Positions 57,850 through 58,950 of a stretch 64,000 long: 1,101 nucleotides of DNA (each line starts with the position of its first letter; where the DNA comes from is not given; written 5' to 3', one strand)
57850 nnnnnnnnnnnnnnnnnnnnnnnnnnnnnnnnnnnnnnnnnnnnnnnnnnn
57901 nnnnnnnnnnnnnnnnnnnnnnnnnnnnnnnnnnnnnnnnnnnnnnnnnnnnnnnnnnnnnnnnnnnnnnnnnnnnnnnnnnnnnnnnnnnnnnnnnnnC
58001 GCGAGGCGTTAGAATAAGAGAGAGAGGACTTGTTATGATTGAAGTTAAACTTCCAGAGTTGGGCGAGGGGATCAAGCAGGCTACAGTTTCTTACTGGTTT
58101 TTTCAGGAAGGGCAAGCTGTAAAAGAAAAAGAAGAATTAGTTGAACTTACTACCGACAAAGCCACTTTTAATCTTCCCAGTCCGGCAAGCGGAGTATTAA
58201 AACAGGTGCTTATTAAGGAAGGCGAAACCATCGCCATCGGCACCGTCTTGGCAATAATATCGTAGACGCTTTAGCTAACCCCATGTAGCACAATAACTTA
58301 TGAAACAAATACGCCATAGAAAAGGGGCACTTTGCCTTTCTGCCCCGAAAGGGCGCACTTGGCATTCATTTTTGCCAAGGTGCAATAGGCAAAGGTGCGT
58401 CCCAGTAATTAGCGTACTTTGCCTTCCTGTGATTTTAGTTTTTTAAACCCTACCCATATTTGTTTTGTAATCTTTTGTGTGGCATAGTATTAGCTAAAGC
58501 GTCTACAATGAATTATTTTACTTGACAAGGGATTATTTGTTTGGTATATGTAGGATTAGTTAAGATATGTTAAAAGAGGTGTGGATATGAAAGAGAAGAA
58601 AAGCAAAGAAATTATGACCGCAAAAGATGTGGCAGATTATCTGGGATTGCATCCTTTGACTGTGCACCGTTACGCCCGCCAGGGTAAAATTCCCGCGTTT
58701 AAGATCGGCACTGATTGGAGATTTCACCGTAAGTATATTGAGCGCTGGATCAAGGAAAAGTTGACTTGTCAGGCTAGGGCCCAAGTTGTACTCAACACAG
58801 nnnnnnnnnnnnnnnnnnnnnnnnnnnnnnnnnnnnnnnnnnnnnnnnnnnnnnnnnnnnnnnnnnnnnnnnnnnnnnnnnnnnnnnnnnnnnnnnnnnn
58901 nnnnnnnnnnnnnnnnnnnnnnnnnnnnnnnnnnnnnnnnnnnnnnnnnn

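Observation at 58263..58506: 244 bp inverted-repeat-bounded element with a long internal GC-rich hairpin: MITE or structured ncRNA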

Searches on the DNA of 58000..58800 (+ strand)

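Call 5: search_rna_families(source=window, start=58000, end=58800, threshold=evalue, max_evalue=10, show_alignments=3)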
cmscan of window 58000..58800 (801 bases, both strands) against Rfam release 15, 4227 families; matches with E-value up to 10: 3.
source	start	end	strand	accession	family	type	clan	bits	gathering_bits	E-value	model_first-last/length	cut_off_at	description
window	58160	58206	+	RF03882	mir-4889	Gene; miRNA;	-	18.4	90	1.2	1-84/84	no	mir-4889 microRNA precursor family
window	58620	58743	+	RF01515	Afu_514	Gene; snRNA; snoRNA; CD-box;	-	17.6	39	0.93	1-106/106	no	A. fumigatus snoRNA Afu_514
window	58276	58339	+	RF02503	Atu_C9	Gene; sRNA;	-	12.2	40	0.89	117-192/192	no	Rhizobiales sRNA Atu_C9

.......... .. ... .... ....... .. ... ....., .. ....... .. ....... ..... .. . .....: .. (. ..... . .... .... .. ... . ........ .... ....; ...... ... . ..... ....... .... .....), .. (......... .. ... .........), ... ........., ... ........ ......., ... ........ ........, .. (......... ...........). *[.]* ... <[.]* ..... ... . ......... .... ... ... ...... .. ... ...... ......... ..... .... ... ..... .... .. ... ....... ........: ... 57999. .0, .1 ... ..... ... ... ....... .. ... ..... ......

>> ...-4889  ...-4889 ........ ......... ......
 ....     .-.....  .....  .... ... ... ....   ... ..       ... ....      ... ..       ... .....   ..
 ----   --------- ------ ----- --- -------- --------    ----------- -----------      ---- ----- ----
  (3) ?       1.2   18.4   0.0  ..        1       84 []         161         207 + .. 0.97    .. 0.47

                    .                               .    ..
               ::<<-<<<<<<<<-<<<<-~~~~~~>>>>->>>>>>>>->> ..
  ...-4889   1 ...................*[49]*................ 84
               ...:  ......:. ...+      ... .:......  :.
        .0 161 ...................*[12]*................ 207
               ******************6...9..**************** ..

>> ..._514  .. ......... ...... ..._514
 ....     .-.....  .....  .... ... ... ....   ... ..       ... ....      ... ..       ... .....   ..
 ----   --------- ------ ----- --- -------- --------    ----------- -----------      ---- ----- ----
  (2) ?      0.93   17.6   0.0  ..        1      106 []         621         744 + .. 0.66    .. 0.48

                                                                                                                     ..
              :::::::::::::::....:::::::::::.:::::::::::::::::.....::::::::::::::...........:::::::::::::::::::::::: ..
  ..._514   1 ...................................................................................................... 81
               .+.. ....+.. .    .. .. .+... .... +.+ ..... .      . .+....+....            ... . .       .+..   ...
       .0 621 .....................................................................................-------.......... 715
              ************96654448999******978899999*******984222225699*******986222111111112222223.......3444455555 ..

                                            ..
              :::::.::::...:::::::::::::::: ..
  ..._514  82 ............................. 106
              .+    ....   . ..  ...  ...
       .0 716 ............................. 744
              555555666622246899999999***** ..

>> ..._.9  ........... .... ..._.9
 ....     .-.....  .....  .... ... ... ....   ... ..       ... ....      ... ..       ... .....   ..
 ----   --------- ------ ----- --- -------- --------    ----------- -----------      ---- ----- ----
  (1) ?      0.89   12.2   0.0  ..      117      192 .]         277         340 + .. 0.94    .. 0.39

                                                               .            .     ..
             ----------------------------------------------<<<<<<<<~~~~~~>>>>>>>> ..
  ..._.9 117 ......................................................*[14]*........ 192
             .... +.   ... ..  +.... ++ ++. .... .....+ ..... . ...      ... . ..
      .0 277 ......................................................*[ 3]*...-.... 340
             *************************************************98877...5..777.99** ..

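Call 15: search_dna_similar(query=window:58255-58515:+, collection=plasmids, mode=distant, max_evalue=1)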
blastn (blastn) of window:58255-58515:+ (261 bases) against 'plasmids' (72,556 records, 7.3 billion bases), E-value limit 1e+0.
No match.

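Call 16: search_dna_similar(query=window:58255-58515:+, collection=phages, mode=distant, max_evalue=1)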
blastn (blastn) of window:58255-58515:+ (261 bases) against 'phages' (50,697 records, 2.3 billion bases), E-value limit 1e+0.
No match.

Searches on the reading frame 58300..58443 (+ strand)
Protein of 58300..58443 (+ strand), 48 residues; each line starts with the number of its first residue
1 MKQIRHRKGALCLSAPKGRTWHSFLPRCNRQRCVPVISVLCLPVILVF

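Call 67: find_homologous_proteins(query=window:58300-58443:+, max_evalue=0.01)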
Query window:58300-58443:+: no candidate shares three 5-residue words with the query. No homologue found.
